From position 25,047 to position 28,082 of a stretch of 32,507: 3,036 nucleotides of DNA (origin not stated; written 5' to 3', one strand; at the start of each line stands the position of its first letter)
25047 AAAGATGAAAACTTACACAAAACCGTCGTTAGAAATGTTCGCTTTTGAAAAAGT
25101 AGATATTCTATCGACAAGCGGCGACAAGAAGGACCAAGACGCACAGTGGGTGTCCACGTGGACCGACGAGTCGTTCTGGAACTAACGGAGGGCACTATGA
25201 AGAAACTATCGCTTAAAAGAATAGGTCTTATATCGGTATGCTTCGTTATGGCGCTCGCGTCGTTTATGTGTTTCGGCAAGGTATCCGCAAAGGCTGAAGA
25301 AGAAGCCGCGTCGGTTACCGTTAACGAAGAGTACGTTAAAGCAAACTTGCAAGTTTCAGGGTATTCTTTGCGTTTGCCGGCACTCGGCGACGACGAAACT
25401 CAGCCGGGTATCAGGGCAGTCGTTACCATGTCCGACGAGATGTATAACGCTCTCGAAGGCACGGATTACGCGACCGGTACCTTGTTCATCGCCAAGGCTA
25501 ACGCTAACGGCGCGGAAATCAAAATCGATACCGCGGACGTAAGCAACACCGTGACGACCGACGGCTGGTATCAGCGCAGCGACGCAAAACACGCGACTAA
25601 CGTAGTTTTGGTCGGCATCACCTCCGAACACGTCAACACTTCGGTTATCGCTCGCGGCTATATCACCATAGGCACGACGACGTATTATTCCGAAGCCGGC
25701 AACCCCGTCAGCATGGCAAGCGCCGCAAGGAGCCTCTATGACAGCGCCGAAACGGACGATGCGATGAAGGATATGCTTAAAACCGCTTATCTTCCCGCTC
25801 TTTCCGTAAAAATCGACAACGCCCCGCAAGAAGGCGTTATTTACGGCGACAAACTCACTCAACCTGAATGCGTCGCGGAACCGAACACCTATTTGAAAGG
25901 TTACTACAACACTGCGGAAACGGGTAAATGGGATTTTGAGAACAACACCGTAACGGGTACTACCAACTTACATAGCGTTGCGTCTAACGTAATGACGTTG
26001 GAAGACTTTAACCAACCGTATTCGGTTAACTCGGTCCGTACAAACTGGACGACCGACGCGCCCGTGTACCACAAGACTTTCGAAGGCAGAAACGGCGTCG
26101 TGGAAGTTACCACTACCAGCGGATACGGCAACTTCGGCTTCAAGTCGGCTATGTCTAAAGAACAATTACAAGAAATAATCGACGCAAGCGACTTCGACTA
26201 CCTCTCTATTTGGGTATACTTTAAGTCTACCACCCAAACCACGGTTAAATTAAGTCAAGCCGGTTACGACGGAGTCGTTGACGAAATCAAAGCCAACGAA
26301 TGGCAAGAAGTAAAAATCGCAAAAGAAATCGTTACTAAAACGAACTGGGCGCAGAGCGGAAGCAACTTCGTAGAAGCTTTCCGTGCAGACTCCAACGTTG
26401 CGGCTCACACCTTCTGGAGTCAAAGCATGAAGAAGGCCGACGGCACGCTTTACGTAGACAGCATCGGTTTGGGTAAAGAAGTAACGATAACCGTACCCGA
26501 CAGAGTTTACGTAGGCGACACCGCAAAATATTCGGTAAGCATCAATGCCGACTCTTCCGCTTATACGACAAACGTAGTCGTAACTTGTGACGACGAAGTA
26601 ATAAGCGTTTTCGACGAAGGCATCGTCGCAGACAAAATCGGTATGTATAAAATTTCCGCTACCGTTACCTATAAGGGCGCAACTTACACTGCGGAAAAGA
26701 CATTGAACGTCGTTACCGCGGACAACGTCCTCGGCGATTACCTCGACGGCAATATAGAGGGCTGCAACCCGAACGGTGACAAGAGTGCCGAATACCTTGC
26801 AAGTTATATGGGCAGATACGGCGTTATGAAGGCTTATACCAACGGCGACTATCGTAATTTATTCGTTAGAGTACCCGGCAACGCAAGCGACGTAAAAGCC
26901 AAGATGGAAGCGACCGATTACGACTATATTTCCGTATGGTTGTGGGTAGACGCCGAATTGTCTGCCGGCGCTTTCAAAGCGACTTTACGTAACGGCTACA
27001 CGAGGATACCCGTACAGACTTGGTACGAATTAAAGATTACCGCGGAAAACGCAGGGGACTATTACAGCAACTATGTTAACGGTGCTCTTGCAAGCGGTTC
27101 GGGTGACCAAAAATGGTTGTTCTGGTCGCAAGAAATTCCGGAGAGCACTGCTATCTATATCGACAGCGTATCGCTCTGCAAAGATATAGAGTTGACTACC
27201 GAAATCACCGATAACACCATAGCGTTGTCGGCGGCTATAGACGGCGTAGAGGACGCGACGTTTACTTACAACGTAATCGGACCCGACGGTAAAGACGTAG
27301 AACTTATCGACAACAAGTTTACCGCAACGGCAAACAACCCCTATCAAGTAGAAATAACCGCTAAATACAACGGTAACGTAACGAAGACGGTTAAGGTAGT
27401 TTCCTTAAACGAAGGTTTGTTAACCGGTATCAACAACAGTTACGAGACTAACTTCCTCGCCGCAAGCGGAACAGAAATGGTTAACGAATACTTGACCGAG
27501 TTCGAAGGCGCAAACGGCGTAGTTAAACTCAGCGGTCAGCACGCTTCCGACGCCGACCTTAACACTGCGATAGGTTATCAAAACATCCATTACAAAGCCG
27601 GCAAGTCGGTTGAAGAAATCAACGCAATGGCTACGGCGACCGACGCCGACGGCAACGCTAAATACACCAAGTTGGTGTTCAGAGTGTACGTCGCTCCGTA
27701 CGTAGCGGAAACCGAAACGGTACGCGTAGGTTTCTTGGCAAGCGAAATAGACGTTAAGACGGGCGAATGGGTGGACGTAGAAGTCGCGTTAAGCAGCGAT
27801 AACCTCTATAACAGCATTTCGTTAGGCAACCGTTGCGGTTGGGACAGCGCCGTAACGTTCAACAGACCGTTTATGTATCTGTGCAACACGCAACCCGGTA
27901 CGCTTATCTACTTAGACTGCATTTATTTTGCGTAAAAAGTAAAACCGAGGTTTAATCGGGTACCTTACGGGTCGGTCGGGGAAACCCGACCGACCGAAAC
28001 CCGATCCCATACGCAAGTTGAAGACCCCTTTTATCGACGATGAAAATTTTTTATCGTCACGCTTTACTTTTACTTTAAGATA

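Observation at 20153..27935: Four consecutive secreted paralogues carrying about nine copies of an unassigned CBM-like module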

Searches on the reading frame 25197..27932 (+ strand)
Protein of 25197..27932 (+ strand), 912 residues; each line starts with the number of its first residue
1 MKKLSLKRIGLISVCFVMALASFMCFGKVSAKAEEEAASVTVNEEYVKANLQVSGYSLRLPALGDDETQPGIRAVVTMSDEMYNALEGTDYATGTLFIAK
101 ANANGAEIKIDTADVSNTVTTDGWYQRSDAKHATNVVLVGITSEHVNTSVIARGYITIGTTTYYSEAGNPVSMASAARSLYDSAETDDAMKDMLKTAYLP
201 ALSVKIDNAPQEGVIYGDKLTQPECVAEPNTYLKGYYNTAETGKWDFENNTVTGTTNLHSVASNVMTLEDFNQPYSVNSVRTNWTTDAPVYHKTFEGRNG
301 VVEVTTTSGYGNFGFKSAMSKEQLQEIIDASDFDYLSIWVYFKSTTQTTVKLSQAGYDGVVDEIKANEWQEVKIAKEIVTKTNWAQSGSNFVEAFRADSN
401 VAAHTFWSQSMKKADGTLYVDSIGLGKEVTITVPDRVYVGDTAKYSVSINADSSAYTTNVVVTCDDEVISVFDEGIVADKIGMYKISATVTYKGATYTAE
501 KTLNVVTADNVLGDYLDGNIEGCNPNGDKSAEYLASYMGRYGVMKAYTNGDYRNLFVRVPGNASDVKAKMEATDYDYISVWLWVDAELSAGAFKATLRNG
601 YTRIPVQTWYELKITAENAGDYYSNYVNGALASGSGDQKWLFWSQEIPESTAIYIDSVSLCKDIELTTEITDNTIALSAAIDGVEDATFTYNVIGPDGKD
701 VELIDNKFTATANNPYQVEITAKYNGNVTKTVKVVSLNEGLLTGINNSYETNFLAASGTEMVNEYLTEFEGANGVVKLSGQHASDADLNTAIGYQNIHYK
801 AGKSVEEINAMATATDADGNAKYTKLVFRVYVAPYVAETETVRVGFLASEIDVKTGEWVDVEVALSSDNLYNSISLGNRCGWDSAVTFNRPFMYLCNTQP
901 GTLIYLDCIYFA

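Call 4: search_protein_families(library=pfam, proteins=[window:25197-27932:+], max_evalue=1)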
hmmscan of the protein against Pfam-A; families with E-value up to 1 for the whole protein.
window:25197-27932:+ (912 aa): 0 families

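Call 5: search_protein_families(library=ncbifam, proteins=[window:25197-27932:+], max_evalue=1)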
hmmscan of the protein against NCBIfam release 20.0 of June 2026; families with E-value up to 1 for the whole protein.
window:25197-27932:+ (912 aa): 1 family
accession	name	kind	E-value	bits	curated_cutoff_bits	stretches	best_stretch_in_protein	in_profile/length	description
NF001542.0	PRK00373.1-1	equivalog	0.006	16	261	1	90-195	58-158/212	V-type ATP synthase subunit D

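Call 10: search_solved_structures(query=window:25197-27932:+, max_evalue=1)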
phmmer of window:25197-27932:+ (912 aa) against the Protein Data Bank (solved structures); distinct sequences matched with E-value up to 1: 2.
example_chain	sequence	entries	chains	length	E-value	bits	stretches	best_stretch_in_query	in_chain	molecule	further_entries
9rce_H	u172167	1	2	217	0.31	12.5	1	212-301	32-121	Peptidoglycan-binding protein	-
6ne1_B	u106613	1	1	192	0.73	11.2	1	770-844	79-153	Pfs, NACHT and Ankyrin domain protein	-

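Call 42: find_homologous_proteins(query=window:25197-27932:+, max_evalue=0.001)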
Query window:25197-27932:+ (912 aa): 2 proteins with E <= 0.001 among 8000 candidates.
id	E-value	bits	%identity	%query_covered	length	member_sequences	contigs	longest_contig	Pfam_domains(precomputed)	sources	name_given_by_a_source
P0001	0.0e+0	2038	100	100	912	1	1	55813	-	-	-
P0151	0.0e+0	1505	76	100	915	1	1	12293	-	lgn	-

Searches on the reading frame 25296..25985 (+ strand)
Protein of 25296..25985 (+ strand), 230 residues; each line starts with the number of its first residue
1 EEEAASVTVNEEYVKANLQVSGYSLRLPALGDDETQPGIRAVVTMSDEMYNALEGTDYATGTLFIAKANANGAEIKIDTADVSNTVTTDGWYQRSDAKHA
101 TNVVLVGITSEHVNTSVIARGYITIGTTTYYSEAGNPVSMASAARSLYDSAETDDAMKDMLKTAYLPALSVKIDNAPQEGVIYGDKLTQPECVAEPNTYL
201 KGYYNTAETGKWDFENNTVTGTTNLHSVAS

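Call 91: search_solved_structures(query=A8, max_evalue=1)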
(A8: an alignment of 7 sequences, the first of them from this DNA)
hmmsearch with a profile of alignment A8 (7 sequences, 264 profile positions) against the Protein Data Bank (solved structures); distinct sequences matched with E-value up to 1: 2.
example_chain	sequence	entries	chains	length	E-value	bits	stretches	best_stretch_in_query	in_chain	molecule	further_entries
3urm_A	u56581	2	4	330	0.49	12.9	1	147-196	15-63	Multiple sugar-binding periplasmic receptor ChvE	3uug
3emf_A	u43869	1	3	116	0.75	12.3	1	141-233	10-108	Hia (Adhesin)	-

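Call 92: search_protein_families(library=pfam, alignment_id=A8, max_evalue=0.1)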
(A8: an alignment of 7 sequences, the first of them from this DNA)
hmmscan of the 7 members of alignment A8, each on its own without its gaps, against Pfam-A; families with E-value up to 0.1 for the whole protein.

A. member 1, seq(230 aa): 0 families

B. families by the number of members that match (of 7 scanned): 3 families
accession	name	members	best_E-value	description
PF09479.16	Flg_new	1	8.7e-07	Listeria-Bacteroides repeat domain (List_Bact_rpt)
PF02368.24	Big_2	1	4.7e-05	Bacterial Ig-like domain (group 2)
PF08349.16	DUF1722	1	0.072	Protein of unknown function (DUF1722)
